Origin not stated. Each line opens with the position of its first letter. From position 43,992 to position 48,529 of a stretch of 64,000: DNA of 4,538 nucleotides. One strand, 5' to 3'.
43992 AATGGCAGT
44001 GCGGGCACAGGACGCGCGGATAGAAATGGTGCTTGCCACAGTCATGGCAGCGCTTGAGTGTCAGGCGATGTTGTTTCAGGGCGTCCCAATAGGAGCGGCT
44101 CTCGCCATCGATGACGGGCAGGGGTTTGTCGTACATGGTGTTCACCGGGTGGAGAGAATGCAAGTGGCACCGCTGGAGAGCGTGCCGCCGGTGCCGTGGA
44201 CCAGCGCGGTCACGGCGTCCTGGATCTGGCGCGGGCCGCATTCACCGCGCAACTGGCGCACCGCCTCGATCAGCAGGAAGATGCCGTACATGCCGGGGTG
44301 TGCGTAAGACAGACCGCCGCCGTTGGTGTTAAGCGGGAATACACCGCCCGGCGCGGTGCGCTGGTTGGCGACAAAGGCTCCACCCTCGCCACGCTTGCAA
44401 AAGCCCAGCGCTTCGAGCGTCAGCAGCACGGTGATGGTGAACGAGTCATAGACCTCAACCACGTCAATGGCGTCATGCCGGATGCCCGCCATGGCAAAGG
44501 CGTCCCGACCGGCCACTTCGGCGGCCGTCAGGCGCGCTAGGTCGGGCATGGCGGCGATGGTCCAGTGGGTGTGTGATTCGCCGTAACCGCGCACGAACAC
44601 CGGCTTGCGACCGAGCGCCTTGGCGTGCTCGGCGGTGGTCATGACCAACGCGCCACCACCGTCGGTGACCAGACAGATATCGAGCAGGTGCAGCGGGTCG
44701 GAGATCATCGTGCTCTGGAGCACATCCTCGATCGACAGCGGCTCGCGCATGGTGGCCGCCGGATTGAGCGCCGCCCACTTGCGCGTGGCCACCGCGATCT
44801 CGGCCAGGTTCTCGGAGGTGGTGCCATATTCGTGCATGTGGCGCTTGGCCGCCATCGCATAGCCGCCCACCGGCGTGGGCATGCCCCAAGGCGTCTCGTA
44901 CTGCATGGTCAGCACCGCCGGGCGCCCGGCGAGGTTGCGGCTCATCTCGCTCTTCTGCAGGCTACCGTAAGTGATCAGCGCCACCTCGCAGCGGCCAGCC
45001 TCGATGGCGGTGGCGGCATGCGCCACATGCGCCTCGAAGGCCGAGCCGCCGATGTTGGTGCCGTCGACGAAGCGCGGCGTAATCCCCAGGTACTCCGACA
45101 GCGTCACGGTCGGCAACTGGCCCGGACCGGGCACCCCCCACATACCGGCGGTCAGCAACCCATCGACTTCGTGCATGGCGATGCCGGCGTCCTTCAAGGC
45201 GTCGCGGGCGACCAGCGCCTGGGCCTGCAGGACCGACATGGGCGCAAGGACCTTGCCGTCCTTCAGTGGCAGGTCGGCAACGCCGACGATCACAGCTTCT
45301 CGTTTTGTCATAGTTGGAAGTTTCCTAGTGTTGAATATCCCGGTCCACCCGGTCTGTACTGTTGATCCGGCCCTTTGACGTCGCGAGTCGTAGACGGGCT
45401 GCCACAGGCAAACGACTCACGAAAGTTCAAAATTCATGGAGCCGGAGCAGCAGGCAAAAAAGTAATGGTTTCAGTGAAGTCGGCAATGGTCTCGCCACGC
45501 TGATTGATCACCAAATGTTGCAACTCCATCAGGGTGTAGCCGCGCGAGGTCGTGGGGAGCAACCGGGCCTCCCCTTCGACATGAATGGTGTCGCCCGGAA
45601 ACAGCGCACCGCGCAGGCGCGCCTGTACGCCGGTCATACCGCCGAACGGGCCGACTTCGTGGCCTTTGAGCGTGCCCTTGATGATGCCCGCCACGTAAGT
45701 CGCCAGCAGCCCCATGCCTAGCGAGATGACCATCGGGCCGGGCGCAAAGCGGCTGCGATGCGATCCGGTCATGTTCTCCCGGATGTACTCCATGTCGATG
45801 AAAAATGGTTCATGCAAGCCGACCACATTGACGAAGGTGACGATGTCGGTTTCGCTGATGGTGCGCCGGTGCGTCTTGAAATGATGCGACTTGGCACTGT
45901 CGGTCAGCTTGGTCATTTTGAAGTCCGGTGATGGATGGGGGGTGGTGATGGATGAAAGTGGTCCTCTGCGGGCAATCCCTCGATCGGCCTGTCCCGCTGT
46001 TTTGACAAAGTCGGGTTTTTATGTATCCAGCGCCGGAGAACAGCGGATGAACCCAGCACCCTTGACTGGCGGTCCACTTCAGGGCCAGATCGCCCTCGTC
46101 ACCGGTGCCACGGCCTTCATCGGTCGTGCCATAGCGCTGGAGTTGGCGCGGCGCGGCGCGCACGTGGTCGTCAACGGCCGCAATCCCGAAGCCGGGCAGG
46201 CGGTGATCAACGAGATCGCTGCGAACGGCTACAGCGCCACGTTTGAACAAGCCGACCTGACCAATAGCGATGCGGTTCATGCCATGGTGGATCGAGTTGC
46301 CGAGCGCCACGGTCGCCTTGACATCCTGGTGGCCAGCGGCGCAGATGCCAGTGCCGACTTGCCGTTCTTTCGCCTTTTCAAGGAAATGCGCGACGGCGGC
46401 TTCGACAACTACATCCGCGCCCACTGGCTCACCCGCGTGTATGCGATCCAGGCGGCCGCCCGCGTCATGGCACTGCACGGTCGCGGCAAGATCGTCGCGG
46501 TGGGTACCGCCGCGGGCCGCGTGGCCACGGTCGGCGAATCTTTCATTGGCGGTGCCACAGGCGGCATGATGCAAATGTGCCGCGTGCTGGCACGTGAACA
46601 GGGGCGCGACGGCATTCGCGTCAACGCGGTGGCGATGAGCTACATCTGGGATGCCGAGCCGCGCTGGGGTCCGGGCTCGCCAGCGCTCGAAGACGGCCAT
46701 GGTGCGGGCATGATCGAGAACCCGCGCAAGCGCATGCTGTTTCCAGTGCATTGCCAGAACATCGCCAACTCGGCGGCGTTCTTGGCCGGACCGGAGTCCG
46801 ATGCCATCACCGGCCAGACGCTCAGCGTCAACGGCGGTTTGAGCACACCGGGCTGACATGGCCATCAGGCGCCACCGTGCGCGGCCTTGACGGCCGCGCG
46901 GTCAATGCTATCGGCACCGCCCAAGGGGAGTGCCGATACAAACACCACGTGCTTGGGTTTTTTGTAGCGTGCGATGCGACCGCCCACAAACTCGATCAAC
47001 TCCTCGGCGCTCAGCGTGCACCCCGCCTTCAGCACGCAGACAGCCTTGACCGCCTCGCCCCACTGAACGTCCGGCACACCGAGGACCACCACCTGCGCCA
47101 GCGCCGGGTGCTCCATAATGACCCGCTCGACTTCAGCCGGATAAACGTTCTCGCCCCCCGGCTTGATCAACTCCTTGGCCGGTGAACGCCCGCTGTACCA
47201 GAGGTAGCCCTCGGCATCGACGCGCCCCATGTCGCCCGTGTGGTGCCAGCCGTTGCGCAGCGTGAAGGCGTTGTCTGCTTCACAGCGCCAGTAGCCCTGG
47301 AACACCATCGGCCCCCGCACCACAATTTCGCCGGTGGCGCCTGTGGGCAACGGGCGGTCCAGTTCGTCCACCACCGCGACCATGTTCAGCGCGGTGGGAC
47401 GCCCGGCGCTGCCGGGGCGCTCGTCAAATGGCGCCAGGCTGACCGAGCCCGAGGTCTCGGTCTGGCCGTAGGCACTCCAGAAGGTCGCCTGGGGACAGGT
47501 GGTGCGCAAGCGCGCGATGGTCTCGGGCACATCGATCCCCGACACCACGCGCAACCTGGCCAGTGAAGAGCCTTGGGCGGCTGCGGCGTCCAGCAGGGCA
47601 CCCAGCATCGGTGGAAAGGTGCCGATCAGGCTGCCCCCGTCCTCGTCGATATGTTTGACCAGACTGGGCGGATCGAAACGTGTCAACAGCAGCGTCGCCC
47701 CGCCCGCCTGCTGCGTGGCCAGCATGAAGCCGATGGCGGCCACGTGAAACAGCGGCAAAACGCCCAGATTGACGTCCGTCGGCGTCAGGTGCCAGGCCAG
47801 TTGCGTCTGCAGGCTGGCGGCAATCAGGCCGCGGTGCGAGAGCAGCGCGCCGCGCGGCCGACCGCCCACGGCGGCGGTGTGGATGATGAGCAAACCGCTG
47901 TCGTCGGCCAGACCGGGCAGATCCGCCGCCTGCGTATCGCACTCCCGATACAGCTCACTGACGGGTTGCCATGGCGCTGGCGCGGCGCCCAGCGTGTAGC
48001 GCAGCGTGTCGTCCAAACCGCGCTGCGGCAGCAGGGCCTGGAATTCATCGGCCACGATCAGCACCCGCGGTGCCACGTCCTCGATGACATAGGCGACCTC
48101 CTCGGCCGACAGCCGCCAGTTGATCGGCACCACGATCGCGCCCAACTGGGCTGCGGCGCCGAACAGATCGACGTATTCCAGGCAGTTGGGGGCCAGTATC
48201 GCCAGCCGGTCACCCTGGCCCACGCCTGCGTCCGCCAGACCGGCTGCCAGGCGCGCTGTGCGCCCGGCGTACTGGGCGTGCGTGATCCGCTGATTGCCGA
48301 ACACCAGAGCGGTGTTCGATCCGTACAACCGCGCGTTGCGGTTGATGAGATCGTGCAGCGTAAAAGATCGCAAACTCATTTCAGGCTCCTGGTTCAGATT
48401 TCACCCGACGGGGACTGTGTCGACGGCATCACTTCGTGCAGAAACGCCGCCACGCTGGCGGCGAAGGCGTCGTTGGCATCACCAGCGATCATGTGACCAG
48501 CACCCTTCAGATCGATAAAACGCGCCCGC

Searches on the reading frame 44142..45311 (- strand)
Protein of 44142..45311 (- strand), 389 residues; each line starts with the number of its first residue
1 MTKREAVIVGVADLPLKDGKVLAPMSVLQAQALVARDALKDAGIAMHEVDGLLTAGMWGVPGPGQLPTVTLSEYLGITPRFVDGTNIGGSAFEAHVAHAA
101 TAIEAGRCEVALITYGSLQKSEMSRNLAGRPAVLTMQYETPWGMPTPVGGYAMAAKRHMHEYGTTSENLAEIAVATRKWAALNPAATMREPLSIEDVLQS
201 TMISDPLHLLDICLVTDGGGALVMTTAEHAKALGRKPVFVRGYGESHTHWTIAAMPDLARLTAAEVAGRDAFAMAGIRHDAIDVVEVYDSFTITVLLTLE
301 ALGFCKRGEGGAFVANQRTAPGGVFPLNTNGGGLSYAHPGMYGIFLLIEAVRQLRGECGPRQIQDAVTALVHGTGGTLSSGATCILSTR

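Call 39: search_protein_families(library=pfam, proteins=[window:44142-45311:-], max_evalue=0.00001)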
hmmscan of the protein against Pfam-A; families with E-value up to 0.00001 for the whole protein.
window:44142-45311:- (389 aa): 3 families
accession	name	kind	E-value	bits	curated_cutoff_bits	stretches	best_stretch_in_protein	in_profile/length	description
PF22691.2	Thiolase_C_1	-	8.4e-63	210.8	28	1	244-388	1-144/144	Thiolase C-terminal domain-like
PF02803.24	Thiolase_C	-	1.4e-06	28.4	27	0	250-377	10-116/123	Thiolase, C-terminal domain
PF00108.29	Thiolase_N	-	8.5e-06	25.8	26.4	0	7-226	2-258/260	Thiolase, N-terminal domain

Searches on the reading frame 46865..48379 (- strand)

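Call 39: search_protein_families(library=pfam, proteins=[window:46865-48379:-], max_evalue=0.00001)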
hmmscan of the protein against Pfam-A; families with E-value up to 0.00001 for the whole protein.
window:46865-48379:- (504 aa): 2 families
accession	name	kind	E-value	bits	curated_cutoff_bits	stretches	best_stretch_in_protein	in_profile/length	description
PF00501.34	AMP-binding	-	7.5e-68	229.5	29.9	1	14-364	3-384/384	AMP-binding enzyme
PF13193.12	AMP-binding_C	-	1e-17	65.2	24.5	1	416-486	1-71/76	AMP-binding enzyme C-terminal domain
